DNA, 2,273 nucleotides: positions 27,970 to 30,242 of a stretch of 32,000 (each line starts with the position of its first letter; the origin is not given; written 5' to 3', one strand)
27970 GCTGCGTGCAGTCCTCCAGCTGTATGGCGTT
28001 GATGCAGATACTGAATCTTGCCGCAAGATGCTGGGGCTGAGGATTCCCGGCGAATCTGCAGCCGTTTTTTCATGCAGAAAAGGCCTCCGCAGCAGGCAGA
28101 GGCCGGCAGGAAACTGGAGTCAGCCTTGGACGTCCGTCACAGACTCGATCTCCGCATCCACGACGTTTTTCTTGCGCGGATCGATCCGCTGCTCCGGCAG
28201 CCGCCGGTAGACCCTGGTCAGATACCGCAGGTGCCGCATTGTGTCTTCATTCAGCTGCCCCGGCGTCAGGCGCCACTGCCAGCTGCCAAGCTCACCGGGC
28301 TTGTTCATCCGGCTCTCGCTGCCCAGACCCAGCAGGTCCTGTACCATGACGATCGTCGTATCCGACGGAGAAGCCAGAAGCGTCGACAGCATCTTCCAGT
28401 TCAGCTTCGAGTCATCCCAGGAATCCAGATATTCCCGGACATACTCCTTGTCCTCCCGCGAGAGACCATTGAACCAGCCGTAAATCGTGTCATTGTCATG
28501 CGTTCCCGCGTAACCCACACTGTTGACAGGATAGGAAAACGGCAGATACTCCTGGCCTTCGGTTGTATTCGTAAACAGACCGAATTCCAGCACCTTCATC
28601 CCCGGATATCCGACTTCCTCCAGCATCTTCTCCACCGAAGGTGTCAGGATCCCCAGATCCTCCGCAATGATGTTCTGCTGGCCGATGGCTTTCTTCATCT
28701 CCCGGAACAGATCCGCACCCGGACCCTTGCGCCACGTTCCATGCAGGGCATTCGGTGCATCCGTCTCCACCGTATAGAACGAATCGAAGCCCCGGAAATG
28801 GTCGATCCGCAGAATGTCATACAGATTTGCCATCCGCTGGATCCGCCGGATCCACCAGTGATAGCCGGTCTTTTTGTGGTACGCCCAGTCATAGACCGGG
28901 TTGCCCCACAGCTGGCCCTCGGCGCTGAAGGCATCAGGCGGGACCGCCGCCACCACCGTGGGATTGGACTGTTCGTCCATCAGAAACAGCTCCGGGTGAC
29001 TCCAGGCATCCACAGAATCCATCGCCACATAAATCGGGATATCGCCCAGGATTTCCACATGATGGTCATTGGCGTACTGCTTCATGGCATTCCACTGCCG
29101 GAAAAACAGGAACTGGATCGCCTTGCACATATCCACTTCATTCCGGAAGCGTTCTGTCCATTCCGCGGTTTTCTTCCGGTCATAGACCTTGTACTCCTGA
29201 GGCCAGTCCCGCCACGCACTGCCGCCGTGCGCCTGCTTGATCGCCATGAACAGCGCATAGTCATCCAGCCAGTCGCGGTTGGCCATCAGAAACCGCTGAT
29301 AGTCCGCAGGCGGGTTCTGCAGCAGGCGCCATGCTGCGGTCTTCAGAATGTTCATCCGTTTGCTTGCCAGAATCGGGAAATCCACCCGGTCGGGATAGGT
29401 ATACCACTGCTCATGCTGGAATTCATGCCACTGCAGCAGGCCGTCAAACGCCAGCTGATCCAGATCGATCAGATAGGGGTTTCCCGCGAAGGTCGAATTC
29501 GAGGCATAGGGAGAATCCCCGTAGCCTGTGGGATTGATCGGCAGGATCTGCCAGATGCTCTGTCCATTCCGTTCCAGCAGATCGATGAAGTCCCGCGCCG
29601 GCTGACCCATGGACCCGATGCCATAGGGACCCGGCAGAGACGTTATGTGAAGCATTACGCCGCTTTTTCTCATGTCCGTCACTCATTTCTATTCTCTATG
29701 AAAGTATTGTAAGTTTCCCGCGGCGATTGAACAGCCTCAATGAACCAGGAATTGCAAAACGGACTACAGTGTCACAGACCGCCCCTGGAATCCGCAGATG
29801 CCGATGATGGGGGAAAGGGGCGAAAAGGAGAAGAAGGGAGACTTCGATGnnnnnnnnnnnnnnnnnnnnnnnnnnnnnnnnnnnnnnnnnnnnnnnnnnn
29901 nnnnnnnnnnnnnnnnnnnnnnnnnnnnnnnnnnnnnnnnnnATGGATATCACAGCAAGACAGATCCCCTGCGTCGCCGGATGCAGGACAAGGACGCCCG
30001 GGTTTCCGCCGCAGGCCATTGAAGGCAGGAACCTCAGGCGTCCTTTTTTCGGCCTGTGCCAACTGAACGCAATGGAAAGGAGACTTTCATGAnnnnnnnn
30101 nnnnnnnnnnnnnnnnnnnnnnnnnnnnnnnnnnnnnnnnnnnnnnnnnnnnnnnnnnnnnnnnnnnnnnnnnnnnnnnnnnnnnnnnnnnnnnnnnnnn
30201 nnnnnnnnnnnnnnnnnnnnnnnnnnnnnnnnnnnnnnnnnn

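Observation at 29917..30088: Riboswitch-like ON-switch leader upstream of the MATE exporter, with a loop resembling the guanidine-III core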

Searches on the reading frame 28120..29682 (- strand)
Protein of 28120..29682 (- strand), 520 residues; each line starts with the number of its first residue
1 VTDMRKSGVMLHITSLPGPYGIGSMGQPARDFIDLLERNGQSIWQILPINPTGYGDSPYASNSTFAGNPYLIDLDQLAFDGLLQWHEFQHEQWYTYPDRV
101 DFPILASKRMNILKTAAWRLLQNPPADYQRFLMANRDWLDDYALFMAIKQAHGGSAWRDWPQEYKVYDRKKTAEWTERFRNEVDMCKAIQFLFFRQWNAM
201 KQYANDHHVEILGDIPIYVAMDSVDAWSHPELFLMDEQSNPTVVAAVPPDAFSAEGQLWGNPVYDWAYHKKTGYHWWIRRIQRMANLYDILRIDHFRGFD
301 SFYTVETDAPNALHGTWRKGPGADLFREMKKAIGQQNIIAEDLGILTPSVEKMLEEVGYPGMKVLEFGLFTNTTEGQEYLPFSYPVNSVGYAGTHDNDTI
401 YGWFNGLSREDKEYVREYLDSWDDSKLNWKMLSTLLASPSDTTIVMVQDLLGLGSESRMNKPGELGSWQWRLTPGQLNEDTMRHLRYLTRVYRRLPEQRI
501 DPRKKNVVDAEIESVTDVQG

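Call 7: search_protein_families(library=pfam, proteins=[window:28120-29682:-])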
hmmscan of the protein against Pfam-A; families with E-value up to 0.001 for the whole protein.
window:28120-29682:- (520 aa): 1 family
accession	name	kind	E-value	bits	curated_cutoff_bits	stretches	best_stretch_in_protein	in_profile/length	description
PF02446.23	Glyco_hydro_77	-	2.7e-167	557.8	25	1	11-477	1-464/465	4-alpha-glucanotransferase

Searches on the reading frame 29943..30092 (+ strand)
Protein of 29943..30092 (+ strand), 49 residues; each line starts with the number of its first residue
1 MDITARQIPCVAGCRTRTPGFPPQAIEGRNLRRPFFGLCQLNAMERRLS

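Call 7: search_protein_families(library=pfam, proteins=[window:29943-30092:+])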
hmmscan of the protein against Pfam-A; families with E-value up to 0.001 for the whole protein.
window:29943-30092:+ (49 aa): 0 families
